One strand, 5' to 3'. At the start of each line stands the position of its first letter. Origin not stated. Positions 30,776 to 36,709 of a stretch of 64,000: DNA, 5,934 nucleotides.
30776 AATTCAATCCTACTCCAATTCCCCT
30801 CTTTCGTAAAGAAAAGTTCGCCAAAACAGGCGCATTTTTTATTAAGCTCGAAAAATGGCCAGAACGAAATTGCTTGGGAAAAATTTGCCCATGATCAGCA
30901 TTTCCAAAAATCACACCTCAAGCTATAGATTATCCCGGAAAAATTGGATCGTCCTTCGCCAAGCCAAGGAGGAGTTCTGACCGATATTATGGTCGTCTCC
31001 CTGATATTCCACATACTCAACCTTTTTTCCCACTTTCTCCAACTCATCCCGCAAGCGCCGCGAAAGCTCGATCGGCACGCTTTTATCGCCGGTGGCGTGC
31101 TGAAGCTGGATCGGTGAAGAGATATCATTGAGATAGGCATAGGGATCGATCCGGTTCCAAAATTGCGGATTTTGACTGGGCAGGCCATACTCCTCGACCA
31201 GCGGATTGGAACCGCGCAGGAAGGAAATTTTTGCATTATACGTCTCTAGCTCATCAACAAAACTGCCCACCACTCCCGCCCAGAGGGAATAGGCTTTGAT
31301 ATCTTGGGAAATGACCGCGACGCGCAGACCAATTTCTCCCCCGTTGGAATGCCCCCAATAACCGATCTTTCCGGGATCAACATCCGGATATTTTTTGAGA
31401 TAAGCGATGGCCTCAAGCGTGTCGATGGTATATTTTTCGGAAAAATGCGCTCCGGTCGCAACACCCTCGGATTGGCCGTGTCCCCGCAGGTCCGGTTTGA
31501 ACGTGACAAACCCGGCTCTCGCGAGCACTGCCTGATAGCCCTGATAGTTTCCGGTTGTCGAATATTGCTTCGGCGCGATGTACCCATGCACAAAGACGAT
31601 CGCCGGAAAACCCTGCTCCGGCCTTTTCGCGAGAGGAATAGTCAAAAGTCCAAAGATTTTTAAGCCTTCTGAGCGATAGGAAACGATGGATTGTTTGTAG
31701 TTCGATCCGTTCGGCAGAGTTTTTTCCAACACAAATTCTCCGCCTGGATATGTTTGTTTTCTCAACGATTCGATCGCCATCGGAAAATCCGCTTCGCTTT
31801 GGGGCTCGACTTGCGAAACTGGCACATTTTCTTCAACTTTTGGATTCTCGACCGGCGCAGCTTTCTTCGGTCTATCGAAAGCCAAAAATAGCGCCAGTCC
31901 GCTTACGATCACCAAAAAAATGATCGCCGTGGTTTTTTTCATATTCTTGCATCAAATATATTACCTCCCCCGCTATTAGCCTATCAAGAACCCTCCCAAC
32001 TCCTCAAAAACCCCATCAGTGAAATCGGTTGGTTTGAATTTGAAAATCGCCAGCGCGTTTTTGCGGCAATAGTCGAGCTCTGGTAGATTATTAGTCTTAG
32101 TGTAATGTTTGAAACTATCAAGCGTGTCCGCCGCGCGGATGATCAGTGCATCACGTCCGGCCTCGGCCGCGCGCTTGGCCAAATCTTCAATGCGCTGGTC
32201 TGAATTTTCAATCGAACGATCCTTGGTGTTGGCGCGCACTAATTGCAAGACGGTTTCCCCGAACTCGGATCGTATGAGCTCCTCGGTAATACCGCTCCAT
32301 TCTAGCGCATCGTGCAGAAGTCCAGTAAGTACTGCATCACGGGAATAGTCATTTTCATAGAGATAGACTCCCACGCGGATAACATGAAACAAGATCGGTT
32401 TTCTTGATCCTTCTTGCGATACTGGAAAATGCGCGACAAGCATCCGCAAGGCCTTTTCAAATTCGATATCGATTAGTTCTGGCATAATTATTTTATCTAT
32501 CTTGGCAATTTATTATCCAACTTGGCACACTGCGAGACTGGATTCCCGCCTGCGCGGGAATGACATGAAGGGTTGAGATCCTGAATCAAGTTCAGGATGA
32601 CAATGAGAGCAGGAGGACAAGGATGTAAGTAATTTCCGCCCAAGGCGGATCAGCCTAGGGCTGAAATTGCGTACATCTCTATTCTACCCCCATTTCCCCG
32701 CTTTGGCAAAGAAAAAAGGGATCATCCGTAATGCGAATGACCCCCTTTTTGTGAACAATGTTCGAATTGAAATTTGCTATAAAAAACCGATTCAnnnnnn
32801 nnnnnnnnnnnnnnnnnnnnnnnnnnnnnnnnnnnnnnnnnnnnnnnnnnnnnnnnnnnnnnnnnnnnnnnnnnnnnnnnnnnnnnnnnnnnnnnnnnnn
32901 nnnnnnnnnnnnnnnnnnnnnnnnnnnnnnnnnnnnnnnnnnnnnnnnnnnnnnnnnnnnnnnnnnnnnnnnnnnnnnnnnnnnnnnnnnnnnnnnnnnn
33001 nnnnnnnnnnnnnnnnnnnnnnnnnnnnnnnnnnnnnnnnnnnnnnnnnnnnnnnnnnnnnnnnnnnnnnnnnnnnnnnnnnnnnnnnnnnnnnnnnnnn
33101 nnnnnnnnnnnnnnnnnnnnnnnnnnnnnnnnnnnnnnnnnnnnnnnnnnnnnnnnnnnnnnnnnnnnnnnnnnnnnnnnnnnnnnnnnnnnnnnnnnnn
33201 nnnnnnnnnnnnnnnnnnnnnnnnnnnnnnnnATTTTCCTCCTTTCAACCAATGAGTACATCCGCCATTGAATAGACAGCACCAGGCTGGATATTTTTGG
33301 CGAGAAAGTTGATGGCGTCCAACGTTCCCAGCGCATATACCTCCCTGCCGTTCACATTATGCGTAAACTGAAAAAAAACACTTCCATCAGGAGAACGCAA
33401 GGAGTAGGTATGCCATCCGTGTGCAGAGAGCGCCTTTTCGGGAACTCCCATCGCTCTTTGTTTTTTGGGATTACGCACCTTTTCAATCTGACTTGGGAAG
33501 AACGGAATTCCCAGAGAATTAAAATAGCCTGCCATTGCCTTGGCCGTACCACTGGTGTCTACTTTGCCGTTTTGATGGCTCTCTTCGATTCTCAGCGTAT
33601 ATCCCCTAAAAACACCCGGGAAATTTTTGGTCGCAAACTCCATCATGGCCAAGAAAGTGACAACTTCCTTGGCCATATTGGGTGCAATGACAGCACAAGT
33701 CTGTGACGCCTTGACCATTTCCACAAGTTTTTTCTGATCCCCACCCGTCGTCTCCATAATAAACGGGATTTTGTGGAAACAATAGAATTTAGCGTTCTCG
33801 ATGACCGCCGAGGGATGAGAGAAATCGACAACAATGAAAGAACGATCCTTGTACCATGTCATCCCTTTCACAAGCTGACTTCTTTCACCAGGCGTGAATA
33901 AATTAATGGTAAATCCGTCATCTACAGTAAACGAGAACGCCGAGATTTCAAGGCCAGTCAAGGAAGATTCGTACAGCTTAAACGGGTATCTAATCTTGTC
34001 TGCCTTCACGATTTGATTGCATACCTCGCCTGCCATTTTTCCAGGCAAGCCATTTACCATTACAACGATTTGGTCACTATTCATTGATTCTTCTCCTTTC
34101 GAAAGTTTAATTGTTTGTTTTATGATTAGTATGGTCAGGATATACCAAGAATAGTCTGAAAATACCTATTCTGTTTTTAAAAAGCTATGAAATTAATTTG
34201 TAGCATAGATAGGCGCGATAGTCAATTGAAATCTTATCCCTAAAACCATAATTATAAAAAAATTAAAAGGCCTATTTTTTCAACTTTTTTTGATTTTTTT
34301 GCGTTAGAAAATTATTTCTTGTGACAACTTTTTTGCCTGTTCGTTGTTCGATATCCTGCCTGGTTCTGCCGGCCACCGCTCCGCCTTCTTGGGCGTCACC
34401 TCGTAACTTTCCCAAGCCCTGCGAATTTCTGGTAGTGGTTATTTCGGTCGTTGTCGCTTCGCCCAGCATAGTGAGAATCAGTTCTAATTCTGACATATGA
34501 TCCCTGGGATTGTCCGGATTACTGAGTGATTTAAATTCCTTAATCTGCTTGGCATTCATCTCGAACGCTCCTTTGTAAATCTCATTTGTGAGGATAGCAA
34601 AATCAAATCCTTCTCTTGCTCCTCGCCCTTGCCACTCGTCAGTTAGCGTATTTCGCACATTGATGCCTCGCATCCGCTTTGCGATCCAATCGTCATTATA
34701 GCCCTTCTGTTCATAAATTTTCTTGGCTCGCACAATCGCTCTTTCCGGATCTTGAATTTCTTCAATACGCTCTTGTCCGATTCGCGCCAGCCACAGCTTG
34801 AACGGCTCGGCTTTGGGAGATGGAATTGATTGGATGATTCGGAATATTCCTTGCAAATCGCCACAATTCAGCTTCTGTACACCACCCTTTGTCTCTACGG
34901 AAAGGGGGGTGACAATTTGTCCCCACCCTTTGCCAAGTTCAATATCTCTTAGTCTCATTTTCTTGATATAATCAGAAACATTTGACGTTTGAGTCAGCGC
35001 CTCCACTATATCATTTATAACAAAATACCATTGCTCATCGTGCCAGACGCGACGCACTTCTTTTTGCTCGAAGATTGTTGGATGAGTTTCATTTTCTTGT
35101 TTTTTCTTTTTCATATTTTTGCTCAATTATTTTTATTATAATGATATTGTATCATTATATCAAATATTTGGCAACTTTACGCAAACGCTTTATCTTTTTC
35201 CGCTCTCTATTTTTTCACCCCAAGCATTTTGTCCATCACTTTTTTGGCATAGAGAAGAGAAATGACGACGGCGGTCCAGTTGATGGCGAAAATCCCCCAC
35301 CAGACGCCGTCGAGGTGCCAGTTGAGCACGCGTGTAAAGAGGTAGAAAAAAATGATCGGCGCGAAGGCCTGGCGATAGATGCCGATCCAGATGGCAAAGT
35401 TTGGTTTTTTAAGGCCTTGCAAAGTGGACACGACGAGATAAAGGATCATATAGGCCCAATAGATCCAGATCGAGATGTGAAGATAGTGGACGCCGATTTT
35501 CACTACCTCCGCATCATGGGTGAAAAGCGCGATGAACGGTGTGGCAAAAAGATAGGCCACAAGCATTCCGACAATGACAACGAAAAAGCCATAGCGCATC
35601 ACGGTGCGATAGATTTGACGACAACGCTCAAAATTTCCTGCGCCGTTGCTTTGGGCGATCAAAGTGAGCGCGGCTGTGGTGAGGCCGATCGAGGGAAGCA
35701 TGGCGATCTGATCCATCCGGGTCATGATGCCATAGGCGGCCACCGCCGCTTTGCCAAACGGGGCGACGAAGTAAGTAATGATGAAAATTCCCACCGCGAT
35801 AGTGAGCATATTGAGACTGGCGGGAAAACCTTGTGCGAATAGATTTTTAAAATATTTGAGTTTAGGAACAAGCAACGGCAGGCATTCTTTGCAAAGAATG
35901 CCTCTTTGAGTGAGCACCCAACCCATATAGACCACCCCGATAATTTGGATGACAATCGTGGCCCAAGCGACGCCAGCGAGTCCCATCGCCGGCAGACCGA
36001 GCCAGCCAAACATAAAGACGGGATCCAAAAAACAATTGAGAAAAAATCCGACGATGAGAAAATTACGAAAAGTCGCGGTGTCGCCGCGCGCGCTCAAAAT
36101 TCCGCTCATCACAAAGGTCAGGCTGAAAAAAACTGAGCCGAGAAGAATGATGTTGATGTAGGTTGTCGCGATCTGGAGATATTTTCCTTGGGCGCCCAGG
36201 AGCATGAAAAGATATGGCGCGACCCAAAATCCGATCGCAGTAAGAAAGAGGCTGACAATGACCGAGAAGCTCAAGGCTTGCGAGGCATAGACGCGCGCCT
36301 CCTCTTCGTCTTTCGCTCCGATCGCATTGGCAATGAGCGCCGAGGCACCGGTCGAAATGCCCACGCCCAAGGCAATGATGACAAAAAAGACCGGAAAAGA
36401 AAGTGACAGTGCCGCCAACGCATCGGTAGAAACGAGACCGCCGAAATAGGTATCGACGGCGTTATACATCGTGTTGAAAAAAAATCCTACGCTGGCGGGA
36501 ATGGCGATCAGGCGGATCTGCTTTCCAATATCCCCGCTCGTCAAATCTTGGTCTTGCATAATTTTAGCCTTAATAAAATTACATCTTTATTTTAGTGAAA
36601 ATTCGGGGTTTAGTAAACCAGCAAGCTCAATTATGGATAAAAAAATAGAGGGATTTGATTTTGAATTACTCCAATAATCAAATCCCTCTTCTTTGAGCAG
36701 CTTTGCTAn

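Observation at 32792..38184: Two paralogous two-gene operons sharing a duplicated promoter/leader but carrying different enzymes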

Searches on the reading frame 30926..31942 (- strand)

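Call 66: search_protein_families(library=pfam, proteins=[window:30926-31942:-], max_evalue=0.001)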
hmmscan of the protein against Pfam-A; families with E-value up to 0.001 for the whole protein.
window:30926-31942:- (339 aa): 10 families
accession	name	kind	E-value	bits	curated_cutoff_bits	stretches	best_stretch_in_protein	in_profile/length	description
PF00326.27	Peptidase_S9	-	1.3e-16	61.1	22.6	1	137-336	7-207/213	Prolyl oligopeptidase family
PF00561.26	Abhydrolase_1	-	7.3e-12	45.9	25.8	1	113-212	1-90/245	alpha/beta hydrolase fold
PF12146.15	Hydrolase_4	-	1.2e-11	44.9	27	1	114-215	6-101/239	Serine aminopeptidase, S33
PF20434.5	BD-FAE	-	5.1e-11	42.9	26.8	1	102-301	3-215/215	BD-FAE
PF02129.25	Peptidase_S15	-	2.5e-10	40.9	23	1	101-215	10-120/262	X-Pro dipeptidyl-peptidase (S15 family)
PF01738.24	DLH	-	4.2e-10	40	21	1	113-335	14-213/217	Dienelactone hydrolase family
PF08840.17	BAAT_C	-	2.6e-07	31.4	20.9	1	177-320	8-160/210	BAAT / Acyl-CoA thioester hydrolase C terminal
PF12697.13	Abhydrolase_6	-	2.7e-05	25.4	26.3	1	115-255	1-121/217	Alpha/beta hydrolase family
PF05448.18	AXE1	-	6.7e-05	22.2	21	0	171-218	156-203/321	Acetyl xylan esterase (AXE1)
PF07859.19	Abhydrolase_3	-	0.00032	21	25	1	174-319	51-207/210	alpha/beta hydrolase fold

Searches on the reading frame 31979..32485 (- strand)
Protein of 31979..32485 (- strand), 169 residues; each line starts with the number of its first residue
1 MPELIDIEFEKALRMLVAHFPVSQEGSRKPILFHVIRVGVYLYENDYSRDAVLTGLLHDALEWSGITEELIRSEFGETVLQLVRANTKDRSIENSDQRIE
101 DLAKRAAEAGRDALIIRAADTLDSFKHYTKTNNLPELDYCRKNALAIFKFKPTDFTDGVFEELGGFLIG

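Call 10: search_protein_families(library=pfam, proteins=[window:31979-32485:-], max_evalue=0.1)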
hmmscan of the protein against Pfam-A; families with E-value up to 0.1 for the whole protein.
window:31979-32485:- (169 aa): 2 families
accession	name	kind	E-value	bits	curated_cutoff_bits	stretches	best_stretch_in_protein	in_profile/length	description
PF13328.12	HD_4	-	1.1e-08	35.4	27.2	1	22-131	11-130/156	HD domain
PF01966.28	HD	-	0.043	14.5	22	0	51-123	27-114/116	HD domain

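Call 70: search_protein_families(library=padloc, proteins=[window:31979-32485:-], max_evalue=0.01)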
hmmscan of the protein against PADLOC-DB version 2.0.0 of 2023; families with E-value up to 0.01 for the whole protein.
window:31979-32485:- (169 aa): 0 families

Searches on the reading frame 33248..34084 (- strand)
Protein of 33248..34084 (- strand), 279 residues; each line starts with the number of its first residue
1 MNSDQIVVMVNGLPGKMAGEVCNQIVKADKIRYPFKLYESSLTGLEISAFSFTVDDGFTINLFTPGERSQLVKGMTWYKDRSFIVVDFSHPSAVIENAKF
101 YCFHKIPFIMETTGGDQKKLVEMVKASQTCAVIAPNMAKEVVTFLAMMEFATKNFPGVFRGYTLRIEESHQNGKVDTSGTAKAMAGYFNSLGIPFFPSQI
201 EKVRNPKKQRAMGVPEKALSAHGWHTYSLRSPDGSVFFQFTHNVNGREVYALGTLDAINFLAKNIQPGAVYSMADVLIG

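Call 10: search_protein_families(library=pfam, proteins=[window:33248-34084:-], max_evalue=0.1)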
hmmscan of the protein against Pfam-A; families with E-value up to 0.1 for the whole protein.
window:33248-34084:- (279 aa): 2 families
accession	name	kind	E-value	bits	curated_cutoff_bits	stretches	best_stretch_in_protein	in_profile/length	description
PF05173.19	DapB_C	-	1.1e-15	58.2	27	1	141-277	2-121/121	Dihydrodipicolinate reductase, C-terminus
PF01113.26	DapB_N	-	3.6e-12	46.9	25.6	1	7-137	2-124/124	Dihydrodipicolinate reductase, N-terminus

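Call 11: search_protein_families(library=ncbifam, proteins=[window:33248-34084:-], max_evalue=0.1)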
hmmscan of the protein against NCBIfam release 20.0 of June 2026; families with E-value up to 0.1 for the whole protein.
window:33248-34084:- (279 aa): 2 families
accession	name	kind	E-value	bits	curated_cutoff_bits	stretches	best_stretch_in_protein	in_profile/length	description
TIGR02130.1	dapB_plant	equivalog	6.3e-82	274.7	294.55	1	6-277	1-269/275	dihydrodipicolinate reductase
TIGR00036.1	dapB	equivalog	1e-16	61.3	122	1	6-277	2-269/270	4-hydroxy-tetrahydrodipicolinate reductase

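Call 57: search_protein_families(library=padloc, proteins=[window:33248-34084:-], max_evalue=0.01)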
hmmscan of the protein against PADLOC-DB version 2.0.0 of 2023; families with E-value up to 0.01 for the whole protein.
window:33248-34084:- (279 aa): 0 families

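Call 85: search_protein_families(library=phrogs, proteins=[window:33248-34084:-], max_evalue=0.01)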
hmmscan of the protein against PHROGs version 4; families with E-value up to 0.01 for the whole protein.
window:33248-34084:- (279 aa): 0 families

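Call 88: search_solved_structures(query=window:33248-34084:-, max_evalue=0.001, show_alignments=1)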
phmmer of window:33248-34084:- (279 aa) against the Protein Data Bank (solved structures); distinct sequences matched with E-value up to 0.001: 22.
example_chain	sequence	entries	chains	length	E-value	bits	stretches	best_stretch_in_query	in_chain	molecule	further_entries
5u5n_A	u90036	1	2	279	2.3e-66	227.1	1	8-279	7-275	HTPA Reductase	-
5u5i_A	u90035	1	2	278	2.3e-66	227.1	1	8-279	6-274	HTPA Reductase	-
7t34_A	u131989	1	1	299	4e-61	209.9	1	5-277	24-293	4-hydroxy-tetrahydrodipicolinate reductase 1, chloroplastic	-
5ua0_A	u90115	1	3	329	2e-60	207.6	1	6-277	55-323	4-hydroxy-tetrahydrodipicolinate reductase 2, chloroplastic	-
4f3y_A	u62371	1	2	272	1.7e-07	34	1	85-187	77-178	Dihydrodipicolinate reductase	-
5kt0_A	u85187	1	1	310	2.6e-06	30.2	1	4-229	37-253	4-hydroxy-tetrahydrodipicolinate reductase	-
5tem_C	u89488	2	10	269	7.8e-06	28.6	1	80-277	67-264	4-hydroxy-tetrahydrodipicolinate reductase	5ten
5tej_A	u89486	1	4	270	7.8e-06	28.6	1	80-277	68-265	4-hydroxy-tetrahydrodipicolinate reductase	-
5us6_A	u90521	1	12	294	1e-05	28.3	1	80-277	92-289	4-hydroxy-tetrahydrodipicolinate reductase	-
3qy9_A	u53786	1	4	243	1.9e-05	27.3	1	83-263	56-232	Dihydrodipicolinate reductase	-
6bdx_A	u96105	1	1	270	7.2e-05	25.5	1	54-277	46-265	4-hydroxy-tetrahydrodipicolinate reductase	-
5ugj_A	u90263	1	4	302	9.5e-05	25.1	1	54-277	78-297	4-hydroxy-tetrahydrodipicolinate reductase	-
1arz_A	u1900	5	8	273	0.00013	24.7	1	77-186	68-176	DIHYDRODIPICOLINATE REDUCTASE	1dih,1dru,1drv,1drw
8d57_A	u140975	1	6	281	0.00018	24.2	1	83-192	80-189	4-hydroxy-tetrahydrodipicolinate reductase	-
5eer_A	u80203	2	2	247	0.00025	23.7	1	82-224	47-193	4-hydroxy-tetrahydrodipicolinate reductase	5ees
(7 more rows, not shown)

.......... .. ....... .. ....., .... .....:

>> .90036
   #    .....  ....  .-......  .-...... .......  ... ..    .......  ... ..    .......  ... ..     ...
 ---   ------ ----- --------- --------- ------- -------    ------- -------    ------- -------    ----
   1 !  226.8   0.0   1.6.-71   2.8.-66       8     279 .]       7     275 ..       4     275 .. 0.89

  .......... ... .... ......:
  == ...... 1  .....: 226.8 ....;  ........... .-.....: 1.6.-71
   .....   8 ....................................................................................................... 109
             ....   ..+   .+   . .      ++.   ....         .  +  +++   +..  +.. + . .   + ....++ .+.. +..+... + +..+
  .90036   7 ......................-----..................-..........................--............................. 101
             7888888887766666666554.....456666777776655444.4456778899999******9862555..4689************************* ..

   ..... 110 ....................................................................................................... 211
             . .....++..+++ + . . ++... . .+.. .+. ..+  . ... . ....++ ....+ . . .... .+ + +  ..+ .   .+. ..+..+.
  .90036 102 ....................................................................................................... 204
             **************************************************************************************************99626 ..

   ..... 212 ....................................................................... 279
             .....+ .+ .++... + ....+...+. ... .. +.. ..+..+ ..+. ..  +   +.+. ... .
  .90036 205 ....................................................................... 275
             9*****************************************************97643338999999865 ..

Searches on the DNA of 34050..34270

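Call 54: search_rna_families(source=window, start=34050, end=34270, threshold=evalue, max_evalue=10)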
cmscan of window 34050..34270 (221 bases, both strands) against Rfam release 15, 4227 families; matches with E-value up to 10: 5.
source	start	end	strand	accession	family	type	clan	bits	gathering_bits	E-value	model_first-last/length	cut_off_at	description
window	34114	34181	+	RF01587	snoR10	Gene; snRNA; snoRNA; CD-box;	-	19.7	65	2.5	1-71/71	no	small nucleolar RNA snoR10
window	34082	34182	-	RF01054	preQ1-II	Cis-reg; riboswitch;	-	18.3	47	0.98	1-99/99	no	PreQ1-II (pre queuosine) riboswitch aptamer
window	34173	34232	-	RF01315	CRISPR-DR2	Gene; CRISPR;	CL00014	13.7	37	9.5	1-30/30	no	CRISPR RNA direct repeat element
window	34050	34108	-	RF01867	CC2171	Gene; sRNA;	-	9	75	8.6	1-124/159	3'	caulobacter sRNA CC2171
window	34050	34192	-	RF02546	LSU_trypano_mito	Gene; rRNA;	CL00112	8.9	60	9.6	1-162/561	3'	Trypanosomatid mitochondrial large subunit ribosomal RNA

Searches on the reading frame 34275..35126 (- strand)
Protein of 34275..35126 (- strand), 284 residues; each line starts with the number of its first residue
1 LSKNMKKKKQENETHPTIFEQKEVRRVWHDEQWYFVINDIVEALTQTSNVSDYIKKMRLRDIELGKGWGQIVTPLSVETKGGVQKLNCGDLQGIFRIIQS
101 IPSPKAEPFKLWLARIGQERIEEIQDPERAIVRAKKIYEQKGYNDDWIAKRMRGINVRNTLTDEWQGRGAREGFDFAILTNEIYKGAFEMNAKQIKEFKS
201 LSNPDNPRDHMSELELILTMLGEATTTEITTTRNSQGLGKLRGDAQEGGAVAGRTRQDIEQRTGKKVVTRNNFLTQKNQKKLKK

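Call 10: search_protein_families(library=pfam, proteins=[window:34275-35126:-], max_evalue=0.1)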
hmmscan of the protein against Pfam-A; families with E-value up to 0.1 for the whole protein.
window:34275-35126:- (284 aa): 2 families
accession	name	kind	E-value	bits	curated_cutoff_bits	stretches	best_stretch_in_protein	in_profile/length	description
PF02498.22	Bro-N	-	1.5e-11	45.2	25.6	1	23-114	1-91/96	BRO family, N-terminal domain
PF23469.1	KH_12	-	0.02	15.5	27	1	253-280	21-48/92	KH-domain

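Call 70: search_protein_families(library=padloc, proteins=[window:34275-35126:-], max_evalue=0.01)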
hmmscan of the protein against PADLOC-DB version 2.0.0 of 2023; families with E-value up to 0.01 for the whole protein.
window:34275-35126:- (284 aa): 5 families
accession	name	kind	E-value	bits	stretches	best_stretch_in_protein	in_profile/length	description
PDLC04920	PDC-S13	-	5.3e-104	345.5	1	13-281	4-274/286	-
PDLC04919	PDC-S13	-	5.4e-07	27.1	1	135-261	121-244/281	-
PDLC04841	PDC-S04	-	1.1e-06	26.6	1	18-115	9-112/292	-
PDLC04918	PDC-S13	-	0.00034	18.7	1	160-237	80-158/214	-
PDLC04717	PDC-M59A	-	0.0059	14.2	0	169-224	178-234/338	-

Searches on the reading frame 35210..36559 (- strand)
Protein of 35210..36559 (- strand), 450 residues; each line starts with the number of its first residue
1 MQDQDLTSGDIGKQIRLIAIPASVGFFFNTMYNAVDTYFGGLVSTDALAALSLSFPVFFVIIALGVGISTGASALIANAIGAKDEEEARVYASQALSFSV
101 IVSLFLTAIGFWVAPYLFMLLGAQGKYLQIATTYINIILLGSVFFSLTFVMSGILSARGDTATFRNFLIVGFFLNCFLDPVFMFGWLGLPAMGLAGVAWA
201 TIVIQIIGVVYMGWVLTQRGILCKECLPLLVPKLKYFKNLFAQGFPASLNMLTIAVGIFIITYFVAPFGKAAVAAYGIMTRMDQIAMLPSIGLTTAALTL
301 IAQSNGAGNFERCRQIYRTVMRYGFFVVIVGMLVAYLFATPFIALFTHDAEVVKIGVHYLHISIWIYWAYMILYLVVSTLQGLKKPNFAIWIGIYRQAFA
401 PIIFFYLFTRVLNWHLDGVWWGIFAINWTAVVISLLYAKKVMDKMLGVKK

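Call 10: search_protein_families(library=pfam, proteins=[window:35210-36559:-], max_evalue=0.1)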
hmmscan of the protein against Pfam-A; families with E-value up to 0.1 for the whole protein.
window:35210-36559:- (450 aa): 2 families
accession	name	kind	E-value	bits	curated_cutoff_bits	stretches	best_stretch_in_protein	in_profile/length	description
PF01554.23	MatE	-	1.2e-53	181.5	24.9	2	21-181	1-161/161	MatE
PF02687.27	FtsX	-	0.001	19.5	25.5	2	314-380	41-106/120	FtsX-like permease C-terminal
